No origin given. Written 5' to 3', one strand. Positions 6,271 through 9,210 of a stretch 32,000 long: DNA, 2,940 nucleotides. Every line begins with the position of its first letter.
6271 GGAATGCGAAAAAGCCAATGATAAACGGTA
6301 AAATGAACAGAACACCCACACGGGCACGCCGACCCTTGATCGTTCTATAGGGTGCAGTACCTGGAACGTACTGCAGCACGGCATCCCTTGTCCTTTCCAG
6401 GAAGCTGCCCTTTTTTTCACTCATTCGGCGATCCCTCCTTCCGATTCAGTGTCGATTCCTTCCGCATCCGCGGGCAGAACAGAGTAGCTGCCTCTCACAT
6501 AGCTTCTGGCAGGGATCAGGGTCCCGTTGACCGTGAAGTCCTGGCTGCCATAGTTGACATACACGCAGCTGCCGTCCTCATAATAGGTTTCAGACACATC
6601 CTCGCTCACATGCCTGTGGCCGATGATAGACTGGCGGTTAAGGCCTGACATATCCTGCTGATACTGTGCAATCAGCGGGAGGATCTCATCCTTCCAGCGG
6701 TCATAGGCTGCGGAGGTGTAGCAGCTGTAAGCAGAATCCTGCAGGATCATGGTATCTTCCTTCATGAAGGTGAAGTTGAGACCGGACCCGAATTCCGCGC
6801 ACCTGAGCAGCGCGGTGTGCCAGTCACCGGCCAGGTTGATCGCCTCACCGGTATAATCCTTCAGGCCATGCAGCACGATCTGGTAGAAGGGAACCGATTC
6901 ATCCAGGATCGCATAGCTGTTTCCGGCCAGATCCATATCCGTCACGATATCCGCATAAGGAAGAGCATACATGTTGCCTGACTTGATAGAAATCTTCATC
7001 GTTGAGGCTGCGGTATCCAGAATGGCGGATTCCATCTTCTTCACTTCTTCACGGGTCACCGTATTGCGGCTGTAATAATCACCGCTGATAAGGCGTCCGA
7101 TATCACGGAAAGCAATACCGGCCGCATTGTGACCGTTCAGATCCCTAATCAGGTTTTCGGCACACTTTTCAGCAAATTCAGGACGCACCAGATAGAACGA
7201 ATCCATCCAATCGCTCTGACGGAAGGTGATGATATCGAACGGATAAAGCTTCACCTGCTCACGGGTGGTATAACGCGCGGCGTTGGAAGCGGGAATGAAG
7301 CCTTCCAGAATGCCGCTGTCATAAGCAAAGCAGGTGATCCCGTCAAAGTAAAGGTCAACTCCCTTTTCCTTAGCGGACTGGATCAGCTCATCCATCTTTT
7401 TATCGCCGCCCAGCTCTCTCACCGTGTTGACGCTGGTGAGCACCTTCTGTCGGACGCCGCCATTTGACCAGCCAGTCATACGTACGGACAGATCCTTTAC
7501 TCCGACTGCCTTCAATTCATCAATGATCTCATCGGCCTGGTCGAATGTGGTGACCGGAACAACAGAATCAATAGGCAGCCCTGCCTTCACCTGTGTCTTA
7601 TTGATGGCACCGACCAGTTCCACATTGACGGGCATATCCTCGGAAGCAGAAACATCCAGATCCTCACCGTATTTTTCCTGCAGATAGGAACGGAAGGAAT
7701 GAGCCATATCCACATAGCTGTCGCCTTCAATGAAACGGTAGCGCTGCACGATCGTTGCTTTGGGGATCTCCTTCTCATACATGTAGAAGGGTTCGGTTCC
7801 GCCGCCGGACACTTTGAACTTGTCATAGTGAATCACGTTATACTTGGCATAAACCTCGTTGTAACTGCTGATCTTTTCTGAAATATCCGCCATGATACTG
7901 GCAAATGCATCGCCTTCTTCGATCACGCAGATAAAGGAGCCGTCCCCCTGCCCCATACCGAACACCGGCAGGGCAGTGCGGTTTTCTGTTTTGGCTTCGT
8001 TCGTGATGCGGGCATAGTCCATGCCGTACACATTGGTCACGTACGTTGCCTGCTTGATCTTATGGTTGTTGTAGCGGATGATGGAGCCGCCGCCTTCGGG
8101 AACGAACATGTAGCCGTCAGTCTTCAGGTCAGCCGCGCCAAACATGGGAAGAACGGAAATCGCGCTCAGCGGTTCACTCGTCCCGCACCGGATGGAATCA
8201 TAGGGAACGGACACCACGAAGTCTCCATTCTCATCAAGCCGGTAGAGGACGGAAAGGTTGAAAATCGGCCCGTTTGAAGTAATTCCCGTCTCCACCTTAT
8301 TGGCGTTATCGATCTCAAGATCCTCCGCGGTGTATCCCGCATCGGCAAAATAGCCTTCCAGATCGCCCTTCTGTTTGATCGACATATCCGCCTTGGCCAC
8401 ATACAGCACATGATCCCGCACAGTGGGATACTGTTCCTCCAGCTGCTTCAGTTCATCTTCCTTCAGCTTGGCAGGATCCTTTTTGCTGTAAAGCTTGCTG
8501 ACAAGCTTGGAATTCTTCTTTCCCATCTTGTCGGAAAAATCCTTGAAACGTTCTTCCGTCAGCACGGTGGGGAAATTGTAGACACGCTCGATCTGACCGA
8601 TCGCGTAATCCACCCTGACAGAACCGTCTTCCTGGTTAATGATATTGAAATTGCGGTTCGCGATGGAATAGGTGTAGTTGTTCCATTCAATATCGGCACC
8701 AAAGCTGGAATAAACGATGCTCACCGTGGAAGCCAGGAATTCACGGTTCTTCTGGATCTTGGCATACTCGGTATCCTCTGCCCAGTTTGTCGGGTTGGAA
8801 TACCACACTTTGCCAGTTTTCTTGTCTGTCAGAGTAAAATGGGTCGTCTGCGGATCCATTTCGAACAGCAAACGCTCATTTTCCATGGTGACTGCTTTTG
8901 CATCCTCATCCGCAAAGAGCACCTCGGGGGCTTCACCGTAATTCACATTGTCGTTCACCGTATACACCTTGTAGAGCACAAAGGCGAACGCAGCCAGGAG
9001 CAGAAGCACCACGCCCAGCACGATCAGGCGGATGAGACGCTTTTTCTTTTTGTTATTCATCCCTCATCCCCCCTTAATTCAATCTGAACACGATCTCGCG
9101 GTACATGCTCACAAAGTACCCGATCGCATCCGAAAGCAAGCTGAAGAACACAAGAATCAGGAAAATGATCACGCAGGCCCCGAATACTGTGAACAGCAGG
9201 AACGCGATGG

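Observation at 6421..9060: The 879-aa anchored DUF5696-like protein may hide an unclassified glycoside-hydrolase-like TIM barrel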

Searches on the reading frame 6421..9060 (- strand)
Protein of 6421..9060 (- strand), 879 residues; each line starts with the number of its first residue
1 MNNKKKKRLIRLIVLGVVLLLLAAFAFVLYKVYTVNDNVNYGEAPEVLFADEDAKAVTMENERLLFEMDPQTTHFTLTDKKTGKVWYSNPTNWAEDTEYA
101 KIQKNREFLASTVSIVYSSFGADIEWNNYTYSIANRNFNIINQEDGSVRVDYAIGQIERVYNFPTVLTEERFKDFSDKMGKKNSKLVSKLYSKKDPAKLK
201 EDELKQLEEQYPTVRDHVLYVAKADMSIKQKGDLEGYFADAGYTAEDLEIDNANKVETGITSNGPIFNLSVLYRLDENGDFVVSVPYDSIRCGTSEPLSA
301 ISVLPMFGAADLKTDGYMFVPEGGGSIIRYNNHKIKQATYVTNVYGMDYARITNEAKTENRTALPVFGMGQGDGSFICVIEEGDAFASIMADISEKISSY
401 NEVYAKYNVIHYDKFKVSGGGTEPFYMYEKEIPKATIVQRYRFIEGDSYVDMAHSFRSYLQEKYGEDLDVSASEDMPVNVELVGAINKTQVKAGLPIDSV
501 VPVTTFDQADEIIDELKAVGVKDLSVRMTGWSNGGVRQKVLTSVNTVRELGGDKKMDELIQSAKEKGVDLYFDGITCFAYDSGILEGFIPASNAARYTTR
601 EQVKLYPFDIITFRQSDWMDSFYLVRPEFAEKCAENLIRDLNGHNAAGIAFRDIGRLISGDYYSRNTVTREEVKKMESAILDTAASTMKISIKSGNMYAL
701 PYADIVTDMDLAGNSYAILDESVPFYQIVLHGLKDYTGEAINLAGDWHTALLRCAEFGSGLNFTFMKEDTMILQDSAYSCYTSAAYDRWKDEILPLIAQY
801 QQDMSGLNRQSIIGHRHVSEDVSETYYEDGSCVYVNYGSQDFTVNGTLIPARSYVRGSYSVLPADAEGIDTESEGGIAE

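Call 5: search_protein_families(library=pfam, proteins=[window:6421-9060:-], max_evalue=0.01)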
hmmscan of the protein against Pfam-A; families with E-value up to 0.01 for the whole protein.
window:6421-9060:- (879 aa): 1 family
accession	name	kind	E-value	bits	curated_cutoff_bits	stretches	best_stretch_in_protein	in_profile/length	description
PF18952.6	DUF5696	-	3.1e-189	630.8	25.6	1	246-854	2-612/612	Family of unknown function (DUF5696)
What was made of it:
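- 6421..9060 (-): DUF5696 gene, 879 aa (stop codon 6421-6423). Pfam PF18952 E 3e-189, 630.8 bits, residues 246-854 (call 5).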

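Call 7: search_solved_structures(query=window:6421-9060:-, max_evalue=10, show_alignments=2)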
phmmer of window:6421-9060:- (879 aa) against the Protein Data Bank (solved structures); distinct sequences matched with E-value up to 10: 3.
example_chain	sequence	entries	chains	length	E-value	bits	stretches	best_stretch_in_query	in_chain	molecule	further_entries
5opq_A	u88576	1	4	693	0.071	14.3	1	55-92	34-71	3,6-anhydro-D-galactosidase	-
8rzk_A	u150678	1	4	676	0.074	14.2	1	56-92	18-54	Conserved hypothetical periplasmic protein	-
8rzg_A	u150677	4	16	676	0.075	14.2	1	56-92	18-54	Conserved hypothetical periplasmic protein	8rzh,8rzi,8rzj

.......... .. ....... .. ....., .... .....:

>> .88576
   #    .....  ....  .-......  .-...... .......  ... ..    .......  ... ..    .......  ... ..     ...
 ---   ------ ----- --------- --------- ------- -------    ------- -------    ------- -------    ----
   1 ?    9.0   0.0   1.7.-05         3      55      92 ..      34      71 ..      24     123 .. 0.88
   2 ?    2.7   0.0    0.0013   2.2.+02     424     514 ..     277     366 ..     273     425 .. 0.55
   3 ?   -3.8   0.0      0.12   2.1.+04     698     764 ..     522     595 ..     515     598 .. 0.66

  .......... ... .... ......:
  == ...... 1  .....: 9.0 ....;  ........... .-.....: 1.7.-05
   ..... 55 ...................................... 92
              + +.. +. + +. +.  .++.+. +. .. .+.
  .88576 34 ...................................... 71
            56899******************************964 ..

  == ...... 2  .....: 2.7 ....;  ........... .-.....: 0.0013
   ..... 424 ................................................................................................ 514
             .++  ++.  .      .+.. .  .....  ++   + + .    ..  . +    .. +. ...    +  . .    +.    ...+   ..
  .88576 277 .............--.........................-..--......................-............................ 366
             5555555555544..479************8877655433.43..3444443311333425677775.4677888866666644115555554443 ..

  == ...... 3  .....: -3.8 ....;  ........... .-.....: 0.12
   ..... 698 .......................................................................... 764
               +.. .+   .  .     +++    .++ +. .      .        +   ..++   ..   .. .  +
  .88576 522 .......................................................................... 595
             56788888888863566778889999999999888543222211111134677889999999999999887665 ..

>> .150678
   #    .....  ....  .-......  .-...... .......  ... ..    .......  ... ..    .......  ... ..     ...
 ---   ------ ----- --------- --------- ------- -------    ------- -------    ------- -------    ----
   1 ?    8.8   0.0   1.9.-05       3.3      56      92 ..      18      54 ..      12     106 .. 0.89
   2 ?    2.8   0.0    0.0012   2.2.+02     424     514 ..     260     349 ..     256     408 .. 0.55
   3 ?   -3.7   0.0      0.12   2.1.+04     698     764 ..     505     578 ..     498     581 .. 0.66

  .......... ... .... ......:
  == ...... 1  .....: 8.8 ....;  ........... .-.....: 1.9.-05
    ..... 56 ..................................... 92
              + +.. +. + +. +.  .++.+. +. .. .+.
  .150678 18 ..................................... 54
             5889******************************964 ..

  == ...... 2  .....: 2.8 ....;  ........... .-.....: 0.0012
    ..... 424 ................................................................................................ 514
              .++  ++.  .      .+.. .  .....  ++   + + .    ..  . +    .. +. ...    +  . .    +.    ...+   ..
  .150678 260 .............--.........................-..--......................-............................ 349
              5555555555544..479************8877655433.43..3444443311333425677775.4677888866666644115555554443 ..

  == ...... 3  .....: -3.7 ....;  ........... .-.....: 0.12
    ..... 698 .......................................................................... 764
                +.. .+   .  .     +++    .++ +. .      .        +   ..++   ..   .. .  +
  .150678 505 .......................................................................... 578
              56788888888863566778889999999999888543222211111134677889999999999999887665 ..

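Call 8: search_protein_families(library=ncbifam, proteins=[window:6421-9060:-], max_evalue=0.01)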
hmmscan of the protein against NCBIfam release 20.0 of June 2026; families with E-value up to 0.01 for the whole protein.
window:6421-9060:- (879 aa): 0 families

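Call 9: find_homologous_proteins(query=window:6421-9060:-, max_evalue=0.00001)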
Query window:6421-9060:- (879 aa): 836 proteins with E <= 0.00001 among 8000 candidates; the best 120 are listed.
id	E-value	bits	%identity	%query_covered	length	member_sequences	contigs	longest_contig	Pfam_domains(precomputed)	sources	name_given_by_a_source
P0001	0.0e+0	1993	100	100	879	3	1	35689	PF18952.7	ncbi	-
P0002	0.0e+0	1439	72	100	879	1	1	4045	PF18952.7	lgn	-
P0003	0.0e+0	1346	68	98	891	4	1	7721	PF18952.7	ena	-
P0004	0.0e+0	1311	67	97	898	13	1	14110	PF18952.7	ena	-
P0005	0.0e+0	1235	63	98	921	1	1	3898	PF18952.7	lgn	-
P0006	0.0e+0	1079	57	97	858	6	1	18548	PF18952.7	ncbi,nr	ncbi:MAG: hypothetical protein J6Y48_05830 [Clostridia bacterium]|nr:hypothetical protein [Clostridi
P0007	0.0e+0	1078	56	97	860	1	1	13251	PF18952.7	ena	-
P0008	0.0e+0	1067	57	93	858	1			PF18952.7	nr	nr:hypothetical protein [uncultured bacterium]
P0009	0.0e+0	1067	56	97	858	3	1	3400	PF18952.7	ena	-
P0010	0.0e+0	1065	55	97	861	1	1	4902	PF18952.7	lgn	-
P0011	0.0e+0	1064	56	93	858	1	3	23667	PF18952.7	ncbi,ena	-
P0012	0.0e+0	1064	57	94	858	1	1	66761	PF18952.7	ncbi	-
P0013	0.0e+0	1064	56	97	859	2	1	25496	PF18952.7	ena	-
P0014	0.0e+0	1062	56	93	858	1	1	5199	PF18952.7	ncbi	-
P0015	0.0e+0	1060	55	98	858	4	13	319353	PF18952.7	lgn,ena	-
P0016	0.0e+0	1060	56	97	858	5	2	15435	PF18952.7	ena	-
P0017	0.0e+0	1059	56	93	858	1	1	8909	PF18952.7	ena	-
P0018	0.0e+0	1058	55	97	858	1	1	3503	PF18952.7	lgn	-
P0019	0.0e+0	1058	56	100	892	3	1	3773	PF18952.7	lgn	-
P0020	0.0e+0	1058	56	97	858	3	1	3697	PF18952.7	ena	-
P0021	0.0e+0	1058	56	97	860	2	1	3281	PF18952.7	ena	-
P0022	0.0e+0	1055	56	97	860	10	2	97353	PF18952.7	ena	-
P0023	0.0e+0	1053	55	94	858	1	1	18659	PF18952.7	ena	-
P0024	0.0e+0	1052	57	92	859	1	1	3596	PF18952.7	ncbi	-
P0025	0.0e+0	1051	55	97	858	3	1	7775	PF18952.7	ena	-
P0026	0.0e+0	1051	56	94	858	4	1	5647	PF18952.7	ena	-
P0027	0.0e+0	1050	55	97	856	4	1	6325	PF18952.7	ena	-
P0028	0.0e+0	1050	55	97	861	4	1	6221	PF18952.7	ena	-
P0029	0.0e+0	1049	54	97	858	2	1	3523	PF18952.7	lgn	-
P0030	0.0e+0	1048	54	97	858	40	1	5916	PF18952.7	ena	-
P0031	0.0e+0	1047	55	97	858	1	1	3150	PF18952.7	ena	-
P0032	0.0e+0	1046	55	97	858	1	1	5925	PF18952.7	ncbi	-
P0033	0.0e+0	1046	55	97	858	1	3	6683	PF18952.7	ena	-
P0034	0.0e+0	1045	54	97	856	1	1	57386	PF18952.7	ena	-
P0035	0.0e+0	1045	55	97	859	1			PF18952.7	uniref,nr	uniref:Uncharacterized protein n=1 Tax=uncultured bacterium Contigcl_1764b TaxID=1393658 RepID=W0FT0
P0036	0.0e+0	1043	55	94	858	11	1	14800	PF18952.7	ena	-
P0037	0.0e+0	1043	54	97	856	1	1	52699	PF18952.7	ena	-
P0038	0.0e+0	1041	54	97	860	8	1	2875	PF18952.7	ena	-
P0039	0.0e+0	1040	54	97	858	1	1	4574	PF18952.7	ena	-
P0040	0.0e+0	1038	54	97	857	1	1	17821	PF18952.7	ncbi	-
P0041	0.0e+0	1037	55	95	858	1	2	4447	PF18952.7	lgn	-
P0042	0.0e+0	1037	54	94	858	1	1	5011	PF18952.7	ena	-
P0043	0.0e+0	1037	55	97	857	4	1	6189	PF18952.7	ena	-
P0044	0.0e+0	1036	55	97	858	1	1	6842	PF18952.7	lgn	-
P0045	0.0e+0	1035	55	94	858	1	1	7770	PF18952.7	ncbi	-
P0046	0.0e+0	1034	55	97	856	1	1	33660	PF18952.7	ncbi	-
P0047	0.0e+0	1033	55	94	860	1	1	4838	PF18952.7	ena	-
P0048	0.0e+0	1033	55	97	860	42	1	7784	PF18952.7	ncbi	-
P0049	0.0e+0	1032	54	94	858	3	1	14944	PF18952.7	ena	-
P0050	0.0e+0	1030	54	97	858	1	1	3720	PF18952.7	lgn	-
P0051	0.0e+0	1030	54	97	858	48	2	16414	PF18952.7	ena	-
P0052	0.0e+0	1027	54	96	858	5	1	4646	PF18952.7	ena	-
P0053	0.0e+0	1027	53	97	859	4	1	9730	PF18952.7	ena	-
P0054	0.0e+0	1025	54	97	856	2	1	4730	PF18952.7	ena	-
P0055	0.0e+0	1021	53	97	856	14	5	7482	PF18952.7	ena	-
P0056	0.0e+0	1020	53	97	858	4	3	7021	PF18952.7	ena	-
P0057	0.0e+0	1020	54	97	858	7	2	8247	PF18952.7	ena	-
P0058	0.0e+0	1019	53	97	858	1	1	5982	PF18952.7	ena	-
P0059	0.0e+0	1018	54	93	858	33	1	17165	PF18952.7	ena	-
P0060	0.0e+0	1017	54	97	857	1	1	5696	PF18952.7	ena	-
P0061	0.0e+0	1017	53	97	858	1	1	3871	PF18952.7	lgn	-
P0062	0.0e+0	1017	53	94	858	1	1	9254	PF18952.7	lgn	-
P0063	0.0e+0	1017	54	97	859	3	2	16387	PF18952.7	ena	-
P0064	0.0e+0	1016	54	93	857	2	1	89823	PF18952.7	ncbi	-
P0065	0.0e+0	1016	53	97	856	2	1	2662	PF18952.7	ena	-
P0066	0.0e+0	1016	55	97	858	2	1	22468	PF18952.7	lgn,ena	-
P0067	0.0e+0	1016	53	97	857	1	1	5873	PF18952.7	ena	-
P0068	0.0e+0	1015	53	97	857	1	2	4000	PF18952.7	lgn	-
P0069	0.0e+0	1013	53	97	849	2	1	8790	PF18952.7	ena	-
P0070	0.0e+0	1011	55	95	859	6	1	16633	PF18952.7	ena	-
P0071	0.0e+0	1011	53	97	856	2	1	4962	PF18952.7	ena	-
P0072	0.0e+0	1011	54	97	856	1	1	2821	PF18952.7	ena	-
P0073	1.9e-298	1010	54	97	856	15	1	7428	PF18952.7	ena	-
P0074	4.5e-297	1006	54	97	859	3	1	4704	PF18952.7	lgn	-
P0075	3.0e-296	1003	52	97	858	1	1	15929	PF18952.7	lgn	-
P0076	1.2e-295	1001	51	97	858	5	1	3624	PF18952.7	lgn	-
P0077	2.6e-295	1000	52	97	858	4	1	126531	PF18952.7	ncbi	-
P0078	5.1e-295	999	53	94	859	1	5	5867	PF18952.7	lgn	-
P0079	7.5e-295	998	53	97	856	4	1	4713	PF18952.7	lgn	-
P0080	8.7e-295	998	53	95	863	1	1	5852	PF18952.7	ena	-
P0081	1.2e-294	998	54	97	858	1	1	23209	PF18952.7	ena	-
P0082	9.9e-294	995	52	97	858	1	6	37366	PF18952.7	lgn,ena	-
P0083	2.0e-293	994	53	94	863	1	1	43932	PF18952.7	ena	-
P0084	1.1e-292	991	54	97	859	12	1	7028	PF18952.7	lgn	-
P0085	1.5e-292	991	54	97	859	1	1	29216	PF18952.7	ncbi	-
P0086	2.7e-292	990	53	94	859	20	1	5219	PF18952.7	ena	-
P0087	7.5e-292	989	53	97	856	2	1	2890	PF18952.7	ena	-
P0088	4.8e-291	986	53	95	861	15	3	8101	PF18952.7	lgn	-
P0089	7.5e-291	985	52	97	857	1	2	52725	PF18952.7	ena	-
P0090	8.2e-291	985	52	97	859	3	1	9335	PF18952.7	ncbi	-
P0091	1.0e-290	985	53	97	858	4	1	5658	PF18952.7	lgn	-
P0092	1.1e-290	985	53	92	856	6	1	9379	PF18952.7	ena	-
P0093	2.1e-290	984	52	97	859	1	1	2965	PF18952.7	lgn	-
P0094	3.8e-290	983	54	95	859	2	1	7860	PF18952.7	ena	-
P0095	3.8e-290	983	52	97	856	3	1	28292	PF18952.7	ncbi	-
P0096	4.1e-290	983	53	92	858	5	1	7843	PF18952.7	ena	-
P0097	6.0e-290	982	52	92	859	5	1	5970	PF18952.7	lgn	-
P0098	7.4e-290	982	53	97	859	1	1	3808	PF18952.7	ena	-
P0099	1.9e-289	981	51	97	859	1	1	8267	PF18952.7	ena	-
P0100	2.0e-289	980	52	97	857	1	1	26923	PF18952.7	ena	-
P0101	2.5e-289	980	51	97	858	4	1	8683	PF18952.7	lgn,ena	-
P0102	4.5e-289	979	51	97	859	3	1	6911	PF18952.7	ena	-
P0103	8.7e-289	978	52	97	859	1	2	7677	PF18952.7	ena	-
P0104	1.4e-288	978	52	98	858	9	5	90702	PF18952.7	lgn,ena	-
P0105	4.3e-288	976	51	97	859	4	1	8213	PF18952.7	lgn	-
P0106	7.7e-288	975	51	97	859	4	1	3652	PF18952.7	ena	-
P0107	1.7e-287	974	51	97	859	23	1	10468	PF18952.7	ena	-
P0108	2.0e-287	974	51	97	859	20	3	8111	PF18952.7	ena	-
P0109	3.1e-287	973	51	97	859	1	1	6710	PF18952.7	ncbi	-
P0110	3.2e-287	973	51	97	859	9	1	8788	PF18952.7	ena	-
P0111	3.3e-287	973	52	94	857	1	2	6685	PF18952.7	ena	-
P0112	3.4e-287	973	52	97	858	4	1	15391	PF18952.7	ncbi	-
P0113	8.4e-287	972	51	98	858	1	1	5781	PF18952.7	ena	-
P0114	3.1e-286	970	51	98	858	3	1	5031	PF18952.7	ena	-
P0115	3.6e-286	970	52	97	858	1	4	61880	PF18952.7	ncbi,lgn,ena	-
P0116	4.5e-286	969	52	97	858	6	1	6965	PF18952.7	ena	-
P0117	5.6e-286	969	51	97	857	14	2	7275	PF18952.7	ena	-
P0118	5.6e-286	969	51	97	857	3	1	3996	PF18952.7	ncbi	-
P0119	1.1e-285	968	52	97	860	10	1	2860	PF18952.7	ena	-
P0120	1.7e-285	968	51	97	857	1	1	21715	PF18952.7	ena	-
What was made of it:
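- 6421..9060 (-): 836 homologs at E<=1e-5 (call 9).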

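Call 16: list_cluster_members(proteins=[P0001, P0006, P0035])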
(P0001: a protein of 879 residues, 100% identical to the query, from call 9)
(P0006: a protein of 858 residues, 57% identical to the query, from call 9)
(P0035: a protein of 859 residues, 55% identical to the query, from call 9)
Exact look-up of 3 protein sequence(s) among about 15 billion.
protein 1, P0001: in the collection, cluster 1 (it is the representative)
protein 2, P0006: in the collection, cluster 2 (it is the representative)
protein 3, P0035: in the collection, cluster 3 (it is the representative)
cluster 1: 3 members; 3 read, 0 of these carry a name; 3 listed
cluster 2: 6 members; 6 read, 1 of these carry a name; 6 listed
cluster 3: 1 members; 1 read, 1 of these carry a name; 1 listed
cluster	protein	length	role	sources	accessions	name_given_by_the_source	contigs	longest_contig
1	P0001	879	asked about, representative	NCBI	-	-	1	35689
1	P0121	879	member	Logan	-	-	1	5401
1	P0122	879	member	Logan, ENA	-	-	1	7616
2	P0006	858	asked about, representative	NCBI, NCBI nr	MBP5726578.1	MAG: hypothetical protein J6Y48_05830 [Clostridia bacterium] | hypothetical protein [Clostridia bacterium]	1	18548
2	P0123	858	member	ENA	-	-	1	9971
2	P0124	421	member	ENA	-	-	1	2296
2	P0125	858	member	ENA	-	-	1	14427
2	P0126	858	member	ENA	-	-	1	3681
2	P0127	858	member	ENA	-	-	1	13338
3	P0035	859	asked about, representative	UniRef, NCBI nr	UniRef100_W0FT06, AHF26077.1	Uncharacterized protein n=1 Tax=uncultured bacterium Contigcl_1764b TaxID=1393658 ... | hypothetical protein [uncultured bacterium Contigcl_1764b]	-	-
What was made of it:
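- Tried and rejected: Named relatives are 'Clostridia bacterium' MAGs and an 'uncultured bacterium' clone (calls 9, 16).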

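Call 23: find_encoding_contigs(protein=P0015, flank=10000, max_places=2)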
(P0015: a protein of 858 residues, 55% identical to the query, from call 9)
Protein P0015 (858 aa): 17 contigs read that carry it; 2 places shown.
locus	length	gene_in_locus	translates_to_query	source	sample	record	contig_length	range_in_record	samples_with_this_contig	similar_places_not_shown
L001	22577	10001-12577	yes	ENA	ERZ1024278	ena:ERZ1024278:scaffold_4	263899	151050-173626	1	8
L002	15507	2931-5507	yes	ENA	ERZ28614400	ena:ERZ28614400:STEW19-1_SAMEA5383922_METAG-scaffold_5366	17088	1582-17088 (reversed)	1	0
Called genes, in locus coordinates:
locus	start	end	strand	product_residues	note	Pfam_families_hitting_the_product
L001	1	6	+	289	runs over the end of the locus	PF00590:TP_methylase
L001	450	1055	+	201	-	PF12822:ECF_trnsprt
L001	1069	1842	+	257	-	PF03309:Pan_kinase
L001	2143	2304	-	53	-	PF00301:Rubredoxin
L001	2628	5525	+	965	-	PF01547:SBP_bac_1, PF13416:SBP_bac_8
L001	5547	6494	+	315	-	PF00528:BPD_transp_1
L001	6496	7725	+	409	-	PF00528:BPD_transp_1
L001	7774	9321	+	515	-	PF01436:NHL (weak), PF13432:TPR_16 (weak)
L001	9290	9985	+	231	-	PF04893:Yip1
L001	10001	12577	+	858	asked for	PF18952:DUF5696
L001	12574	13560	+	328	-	PF00528:BPD_transp_1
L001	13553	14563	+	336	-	PF00528:BPD_transp_1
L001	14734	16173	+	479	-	PF01547:SBP_bac_1 (weak)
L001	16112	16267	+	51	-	-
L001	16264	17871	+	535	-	PF02018:CBM_4_9, PF00331:Glyco_hydro_10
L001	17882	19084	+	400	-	PF00331:Glyco_hydro_10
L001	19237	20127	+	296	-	PF02156:Glyco_hydro_26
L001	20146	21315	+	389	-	PF07221:GlcNAc_2-epim, PF03663:Glyco_hydro_76 (faint)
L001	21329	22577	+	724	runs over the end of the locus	PF16875:Glyco_hydro_36N, PF02065:Melibiase, PF16874:Glyco_hydro_36C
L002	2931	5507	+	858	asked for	PF18952:DUF5696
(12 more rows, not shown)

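Call 24: search_protein_representatives(protein=window:6421-9060:-)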
Query: 879 residues. Proteins with E-value up to 0.001 (for the whole library): 4729; up to 1e-10: 3906; up to 1e-30: 2633. The best 150 are listed.
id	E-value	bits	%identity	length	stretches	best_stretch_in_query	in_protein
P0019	0.0e+00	1058.0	58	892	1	1-876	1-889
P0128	3.0e-257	872.4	49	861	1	5-855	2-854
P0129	1.8e-214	730.9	48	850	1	8-839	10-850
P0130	1.2e-201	688.4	47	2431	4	208-847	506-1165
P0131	1.7e-201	687.9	42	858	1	5-859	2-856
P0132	1.2e-194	665.3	39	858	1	4-855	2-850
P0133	3.3e-193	660.5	45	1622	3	204-855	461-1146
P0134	2.7e-192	657.5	49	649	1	4-644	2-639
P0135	1.2e-186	638.8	40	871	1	6-855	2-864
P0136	2.3e-182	624.6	41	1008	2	233-855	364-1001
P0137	2.2e-181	621.4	39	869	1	9-854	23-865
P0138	2.2e-180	618.1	56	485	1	383-855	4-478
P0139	3.9e-172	590.8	37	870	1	14-855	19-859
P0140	6.5e-171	586.8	37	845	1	52-845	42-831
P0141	3.1e-170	584.5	38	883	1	5-854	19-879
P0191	2.8e-108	379.6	32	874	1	59-849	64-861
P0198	4.7e-106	372.2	29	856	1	14-854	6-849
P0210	8.5e-104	364.8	28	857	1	53-855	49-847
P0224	5.1e-100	352.3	31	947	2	232-854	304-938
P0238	2.2e-98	346.8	31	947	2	211-854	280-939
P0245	1.1e-97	344.6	33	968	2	211-853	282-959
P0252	8.1e-97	341.7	32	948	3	285-858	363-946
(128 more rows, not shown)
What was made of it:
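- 6421..9060 (-): 4729 representatives of 50%-identity clusters at E<=1e-3 (call 24).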
